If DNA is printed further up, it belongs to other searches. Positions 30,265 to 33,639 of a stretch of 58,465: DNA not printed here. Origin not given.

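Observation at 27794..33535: AT-rich, translationally coupled three-gene restriction/modification-like operon in a GC-rich backbone: candidate composite defence system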

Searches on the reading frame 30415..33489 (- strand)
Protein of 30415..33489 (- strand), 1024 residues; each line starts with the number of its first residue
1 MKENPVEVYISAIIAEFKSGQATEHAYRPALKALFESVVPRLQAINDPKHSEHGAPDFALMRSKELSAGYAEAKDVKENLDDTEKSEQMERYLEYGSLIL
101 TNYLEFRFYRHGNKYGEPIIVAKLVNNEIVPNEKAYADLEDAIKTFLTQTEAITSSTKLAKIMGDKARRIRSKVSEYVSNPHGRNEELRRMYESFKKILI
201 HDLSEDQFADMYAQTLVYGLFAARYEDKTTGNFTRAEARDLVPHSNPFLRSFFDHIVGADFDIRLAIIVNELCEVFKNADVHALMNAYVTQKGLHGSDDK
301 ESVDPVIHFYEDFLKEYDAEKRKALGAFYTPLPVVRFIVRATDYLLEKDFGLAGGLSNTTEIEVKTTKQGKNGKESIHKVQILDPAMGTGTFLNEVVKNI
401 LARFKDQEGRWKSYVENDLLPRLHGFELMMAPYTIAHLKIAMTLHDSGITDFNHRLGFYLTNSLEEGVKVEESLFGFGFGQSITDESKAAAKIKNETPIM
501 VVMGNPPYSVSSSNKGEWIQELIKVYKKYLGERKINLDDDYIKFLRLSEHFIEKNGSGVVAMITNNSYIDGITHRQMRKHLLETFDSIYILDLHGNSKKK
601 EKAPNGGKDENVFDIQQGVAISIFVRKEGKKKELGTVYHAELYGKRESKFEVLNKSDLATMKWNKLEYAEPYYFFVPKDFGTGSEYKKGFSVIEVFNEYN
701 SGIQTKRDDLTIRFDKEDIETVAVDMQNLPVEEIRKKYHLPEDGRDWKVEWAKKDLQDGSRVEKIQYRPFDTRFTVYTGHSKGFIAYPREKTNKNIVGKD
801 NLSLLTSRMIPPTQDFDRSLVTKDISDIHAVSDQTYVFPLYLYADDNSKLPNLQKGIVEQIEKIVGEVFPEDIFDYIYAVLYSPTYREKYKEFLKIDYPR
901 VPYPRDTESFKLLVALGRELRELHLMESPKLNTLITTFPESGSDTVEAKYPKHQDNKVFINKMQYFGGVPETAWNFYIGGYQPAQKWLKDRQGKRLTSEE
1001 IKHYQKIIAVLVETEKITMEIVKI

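Call 5: search_protein_families(library=pfam, proteins=[window:30415-33489:-], max_evalue=0.01)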
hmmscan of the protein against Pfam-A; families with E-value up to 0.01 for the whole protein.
window:30415-33489:- (1024 aa): 4 families
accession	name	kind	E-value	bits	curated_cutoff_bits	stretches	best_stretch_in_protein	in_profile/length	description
PF18135.7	Type_ISP_C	-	6.1e-83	279.2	25.9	1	694-1017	1-339/342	Type ISP C-terminal specificity domain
PF02384.22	N6_Mtase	-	1.7e-12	47.8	20.4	1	305-583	5-203/311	N-6 DNA Methylase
PF07669.17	Eco57I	-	4.6e-09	37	25.3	1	483-594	58-166/171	Eco57I restriction-modification methylase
PF20473.4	MmeI_Mtase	-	1.9e-08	34.3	27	1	369-583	10-217/259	MmeI, DNA-methyltransferase domain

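Call 6: search_protein_families(library=padloc, proteins=[window:30415-33489:-], max_evalue=0.01)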
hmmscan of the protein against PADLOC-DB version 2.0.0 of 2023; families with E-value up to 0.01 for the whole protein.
window:30415-33489:- (1024 aa): 20 families
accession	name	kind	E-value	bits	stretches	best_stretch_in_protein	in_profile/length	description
PDLC03610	REase_MTase_IIG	-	8.3e-272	902.9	2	521-1021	546-1072/1096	Type IIG restriction enzyme-methyltransferase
PDLC03631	REase_MTase_IIG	-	1.3e-96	322.6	1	18-995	20-990/1086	Type IIG restriction enzyme-methyltransferase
PDLC03051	REase_MTase_I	-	7.2e-52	173.8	1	291-991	832-1538/1591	Type I restriction enzyme-methyltransferase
PDLC03597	REase_MTase_IIG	-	3.8e-49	165.2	1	306-992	861-1587/1646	Type IIG restriction enzyme-methyltransferase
PDLC03621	REase_MTase_IIG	-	6.8e-43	144.9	1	308-995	286-963/1024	Type IIG restriction enzyme-methyltransferase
PDLC04134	mad2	-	1.1e-10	38.9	1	53-602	39-435/492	mads_2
PDLC03021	MTase_I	-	5.5e-09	33.4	1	381-454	187-257/491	Type I methyltransferase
PDLC03313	MTase_II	-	1.9e-07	28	1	373-598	43-237/563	Type II methyltransferase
PDLC03226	MTase_II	-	1.2e-06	25.5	1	489-598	119-219/579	Type II methyltransferase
PDLC03598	REase_MTase_IIG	-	1.9e-06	24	1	317-583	304-561/912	Type IIG restriction enzyme-methyltransferase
PDLC03025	MTase_I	-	2.4e-06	24.5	1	299-347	137-183/569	Type I methyltransferase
PDLC03627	REase_MTase_IIG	-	2.9e-06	23.3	1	246-394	270-422/1136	Type IIG restriction enzyme-methyltransferase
PDLC03026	MTase_I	-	3.8e-06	24.3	0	490-586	245-329/487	Type I methyltransferase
PDLC02529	PglX|PglXI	-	6.9e-06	22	1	377-585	226-437/1189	PglX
PDLC03338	MTase_II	-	3.4e-05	20.8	1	379-586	155-322/604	Type II methyltransferase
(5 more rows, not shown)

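Call 7: search_protein_families(library=ncbifam, proteins=[window:30415-33489:-], max_evalue=0.01)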
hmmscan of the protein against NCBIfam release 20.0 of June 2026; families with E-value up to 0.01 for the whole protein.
window:30415-33489:- (1024 aa): 3 families
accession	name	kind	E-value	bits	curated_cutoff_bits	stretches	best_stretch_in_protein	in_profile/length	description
NF033451.1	BREX_2_MTaseX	equivalog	3.9e-05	21.6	400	1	307-585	177-438/1185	BREX-2 system adenine-specific DNA-methyltransferase PglX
NF033455.1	BREX_6_MTaseX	exception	4.1e-05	21.3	900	0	495-594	551-639/1319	BREX-6 system adenine-specific DNA-methyltransferase PglX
NF047738.1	antiphage_MADS2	equivalog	0.0013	17.1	720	1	380-413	333-366/654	methylation-associated defense system DNA methyltransferase MAD2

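Call 25: search_solved_structures(query=window:30415-33489:-, max_evalue=0.001, show_alignments=1)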
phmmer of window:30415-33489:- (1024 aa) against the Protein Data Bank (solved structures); distinct sequences matched with E-value up to 0.001: 3.
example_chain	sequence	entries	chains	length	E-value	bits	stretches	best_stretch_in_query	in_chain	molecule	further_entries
7lo5_A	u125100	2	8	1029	3.3e-46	161.2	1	308-993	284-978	Site-specific DNA-methyltransferase (adenine-specific)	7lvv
4xqk_A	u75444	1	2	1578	8.6e-41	143.3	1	290-991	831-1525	LlaBIII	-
5ffj_A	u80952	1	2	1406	3.4e-37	131.4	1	290-992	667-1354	Endonuclease and methylase LlaGI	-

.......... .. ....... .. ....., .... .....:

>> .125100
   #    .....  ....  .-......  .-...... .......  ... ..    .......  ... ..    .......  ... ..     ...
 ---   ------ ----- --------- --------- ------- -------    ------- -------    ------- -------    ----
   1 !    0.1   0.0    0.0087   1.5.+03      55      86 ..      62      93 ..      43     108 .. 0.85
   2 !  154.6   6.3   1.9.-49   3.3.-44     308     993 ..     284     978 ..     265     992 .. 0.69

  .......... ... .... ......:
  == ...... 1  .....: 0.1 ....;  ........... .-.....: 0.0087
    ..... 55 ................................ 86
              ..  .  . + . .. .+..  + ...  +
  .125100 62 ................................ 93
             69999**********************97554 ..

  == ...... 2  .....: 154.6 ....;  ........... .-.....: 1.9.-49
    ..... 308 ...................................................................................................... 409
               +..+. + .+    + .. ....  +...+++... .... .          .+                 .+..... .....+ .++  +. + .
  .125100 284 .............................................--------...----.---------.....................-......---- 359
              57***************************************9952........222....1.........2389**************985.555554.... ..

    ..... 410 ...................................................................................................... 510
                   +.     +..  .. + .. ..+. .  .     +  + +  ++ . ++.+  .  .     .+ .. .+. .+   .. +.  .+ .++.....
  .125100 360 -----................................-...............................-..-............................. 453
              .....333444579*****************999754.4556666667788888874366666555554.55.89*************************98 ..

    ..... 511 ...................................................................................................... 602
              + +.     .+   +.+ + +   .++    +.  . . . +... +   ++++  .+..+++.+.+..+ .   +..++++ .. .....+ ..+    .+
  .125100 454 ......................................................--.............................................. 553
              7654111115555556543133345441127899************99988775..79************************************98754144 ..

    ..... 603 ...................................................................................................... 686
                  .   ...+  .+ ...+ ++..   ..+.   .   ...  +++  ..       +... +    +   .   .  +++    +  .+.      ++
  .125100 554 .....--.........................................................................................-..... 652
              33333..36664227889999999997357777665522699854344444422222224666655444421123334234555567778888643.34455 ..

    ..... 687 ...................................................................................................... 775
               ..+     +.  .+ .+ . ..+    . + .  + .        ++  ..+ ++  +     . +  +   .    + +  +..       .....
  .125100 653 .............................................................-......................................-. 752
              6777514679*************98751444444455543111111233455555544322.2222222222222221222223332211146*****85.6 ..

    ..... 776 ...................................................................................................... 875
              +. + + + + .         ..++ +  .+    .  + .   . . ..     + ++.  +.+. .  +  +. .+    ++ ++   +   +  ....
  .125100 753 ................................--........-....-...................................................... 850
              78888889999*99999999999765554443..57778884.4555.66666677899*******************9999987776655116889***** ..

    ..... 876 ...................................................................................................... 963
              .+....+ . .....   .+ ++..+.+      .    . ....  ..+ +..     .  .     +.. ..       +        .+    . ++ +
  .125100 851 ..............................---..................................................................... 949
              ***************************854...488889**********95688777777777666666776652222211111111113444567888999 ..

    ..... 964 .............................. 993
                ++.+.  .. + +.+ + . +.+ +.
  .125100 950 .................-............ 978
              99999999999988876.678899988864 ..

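Call 50: find_homologous_proteins(query=window:30415-33489:-, max_evalue=1e-20)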
Query window:30415-33489:- (1024 aa): 7950 proteins with E <= 1e-20 among 8000 candidates; the best 120 are listed.
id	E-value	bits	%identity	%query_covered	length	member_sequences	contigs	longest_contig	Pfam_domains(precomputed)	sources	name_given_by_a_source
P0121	0.0e+0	2329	100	100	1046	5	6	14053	PF18135.8,PF02384.23,PF07669.18,PF20473.5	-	-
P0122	0.0e+0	1959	83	100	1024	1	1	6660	PF18135.8,PF02384.23,PF07669.18,PF20473.5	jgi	-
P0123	0.0e+0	1826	77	100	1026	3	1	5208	PF18135.8,PF02384.23,PF07669.18,PF20473.5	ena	-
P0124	0.0e+0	1762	77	100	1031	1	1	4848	PF18135.8,PF02384.23,PF07669.18,PF20473.5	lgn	-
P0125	0.0e+0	1743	76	100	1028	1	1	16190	PF18135.8,PF02384.23,PF07669.18,PF20473.5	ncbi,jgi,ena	ncbi:MAG: type ISP restriction/modification enzyme [Candidatus Paceibacterota bacterium]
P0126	0.0e+0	1693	78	94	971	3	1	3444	PF18135.8,PF02384.23,PF07669.18,PF20473.5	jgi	jgi:predicted helicase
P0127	0.0e+0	1677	74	100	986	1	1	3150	PF18135.8,PF02384.23,PF07669.18,PF20473.5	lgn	-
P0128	0.0e+0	1638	71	100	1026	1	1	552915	PF18135.8,PF02384.23,PF07669.18,PF20473.5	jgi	jgi:predicted helicase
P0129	0.0e+0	1625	70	100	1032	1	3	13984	PF18135.8,PF02384.23,PF07669.18,PF20473.5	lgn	-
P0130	0.0e+0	1616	71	100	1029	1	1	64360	PF18135.8,PF02384.23,PF07669.18,PF20473.5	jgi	jgi:predicted helicase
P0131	0.0e+0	1586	71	100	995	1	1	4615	PF18135.8,PF02384.23,PF07669.18,PF20473.5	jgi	jgi:predicted helicase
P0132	0.0e+0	1585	71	100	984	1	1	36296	PF18135.8,PF02384.23,PF07669.18,PF20473.5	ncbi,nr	ncbi:MAG: N-6 DNA methylase [Candidatus Taylorbacteria bacterium]|nr:N-6 DNA methylase [Candidatus T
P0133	0.0e+0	1564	68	100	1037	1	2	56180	PF18135.8,PF02384.23,PF07669.18,PF20473.5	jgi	jgi:predicted helicase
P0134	0.0e+0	1541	66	100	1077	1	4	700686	PF18135.8,PF02384.23,PF07669.18,PF20473.5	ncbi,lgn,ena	-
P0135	0.0e+0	1538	66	100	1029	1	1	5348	PF18135.8,PF02384.23,PF07669.18,PF20473.5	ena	-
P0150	0.0e+0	1381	62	99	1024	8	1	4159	PF18135.8,PF02384.23,PF07669.18,PF20473.5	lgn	-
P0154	0.0e+0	1366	60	100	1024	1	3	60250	PF18135.8,PF02384.23,PF07669.18,PF20473.5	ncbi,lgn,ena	-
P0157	0.0e+0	1358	61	100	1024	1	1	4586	PF18135.8,PF02384.23,PF07669.18,PF20473.5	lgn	-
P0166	0.0e+0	1339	60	100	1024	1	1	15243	PF18135.8,PF02384.23,PF07669.18,PF20473.5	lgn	-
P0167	0.0e+0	1336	61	99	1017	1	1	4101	PF18135.8,PF02384.23,PF07669.18,PF20473.5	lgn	-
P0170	0.0e+0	1333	61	100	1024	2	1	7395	PF18135.8,PF02384.23,PF07669.18,PF20473.5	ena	-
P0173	0.0e+0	1332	60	100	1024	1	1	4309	PF18135.8,PF02384.23,PF07669.18,PF20473.5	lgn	-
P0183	0.0e+0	1322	59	99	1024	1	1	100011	PF18135.8,PF02384.23,PF07669.18,PF20473.5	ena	-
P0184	0.0e+0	1320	58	99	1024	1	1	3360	PF18135.8,PF02384.23,PF07669.18,PF20473.5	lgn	-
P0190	0.0e+0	1318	59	100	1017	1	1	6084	PF18135.8,PF02384.23,PF07669.18,PF20473.5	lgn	-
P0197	0.0e+0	1309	59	100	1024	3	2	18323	PF18135.8,PF02384.23,PF07669.18,PF20473.5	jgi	jgi:predicted helicase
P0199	0.0e+0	1308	59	99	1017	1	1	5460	PF18135.8,PF02384.23,PF07669.18,PF20473.5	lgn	-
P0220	0.0e+0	1293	58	99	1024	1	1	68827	PF18135.8,PF02384.23,PF07669.18,PF20473.5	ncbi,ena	-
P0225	0.0e+0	1289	59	99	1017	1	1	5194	PF18135.8,PF02384.23,PF07669.18,PF20473.5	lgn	-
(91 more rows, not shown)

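Call 51: find_encoding_contigs(protein=P0121, flank=8000, max_places=6)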
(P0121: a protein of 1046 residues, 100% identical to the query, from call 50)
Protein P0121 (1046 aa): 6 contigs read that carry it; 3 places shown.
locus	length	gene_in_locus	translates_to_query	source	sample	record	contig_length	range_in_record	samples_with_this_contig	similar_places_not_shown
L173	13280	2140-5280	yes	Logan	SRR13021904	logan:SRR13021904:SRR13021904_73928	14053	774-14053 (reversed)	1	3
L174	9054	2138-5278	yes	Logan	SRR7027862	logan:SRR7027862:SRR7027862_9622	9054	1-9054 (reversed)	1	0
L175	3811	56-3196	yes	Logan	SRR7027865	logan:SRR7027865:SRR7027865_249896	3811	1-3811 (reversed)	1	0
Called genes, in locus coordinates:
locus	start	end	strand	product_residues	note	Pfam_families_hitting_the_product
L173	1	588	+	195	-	?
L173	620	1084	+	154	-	PF04140:ICMT (weak), PF04191:PEMT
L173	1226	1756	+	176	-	PF13310:Virulence_RhuM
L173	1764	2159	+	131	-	PF07883:Cupin_2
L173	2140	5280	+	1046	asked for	PF02384:N6_Mtase, PF20473:MmeI_Mtase, PF07669:Eco57I, PF18135:Type_ISP_C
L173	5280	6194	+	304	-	PF01555:N6_N4_Mtase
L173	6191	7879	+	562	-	PF14072:DndB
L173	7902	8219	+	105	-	-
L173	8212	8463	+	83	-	PF01541:GIY-YIG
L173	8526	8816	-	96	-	-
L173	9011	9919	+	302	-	PF00459:Inositol_P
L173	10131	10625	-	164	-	-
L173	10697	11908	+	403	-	PF07690:MFS_1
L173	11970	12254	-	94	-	-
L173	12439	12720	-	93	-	-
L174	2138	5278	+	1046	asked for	PF02384:N6_Mtase, PF20473:MmeI_Mtase, PF07669:Eco57I, PF18135:Type_ISP_C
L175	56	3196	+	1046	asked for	PF02384:N6_Mtase, PF20473:MmeI_Mtase, PF07669:Eco57I, PF18135:Type_ISP_C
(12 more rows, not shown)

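Call 52: find_encoding_contigs(protein=P0122, flank=8000, max_places=2)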
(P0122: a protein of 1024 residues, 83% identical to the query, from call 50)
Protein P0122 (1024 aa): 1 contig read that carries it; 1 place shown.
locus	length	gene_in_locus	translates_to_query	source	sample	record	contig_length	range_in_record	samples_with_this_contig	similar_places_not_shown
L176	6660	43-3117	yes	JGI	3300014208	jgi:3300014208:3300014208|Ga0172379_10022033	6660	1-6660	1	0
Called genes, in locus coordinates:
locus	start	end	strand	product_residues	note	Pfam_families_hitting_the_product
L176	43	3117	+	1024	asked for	PF02384:N6_Mtase, PF20473:MmeI_Mtase, PF07669:Eco57I, PF18135:Type_ISP_C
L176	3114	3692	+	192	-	-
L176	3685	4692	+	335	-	-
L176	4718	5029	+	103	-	-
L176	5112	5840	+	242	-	PF01936:NYN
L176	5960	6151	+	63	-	PF00462:Glutaredoxin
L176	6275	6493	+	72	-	-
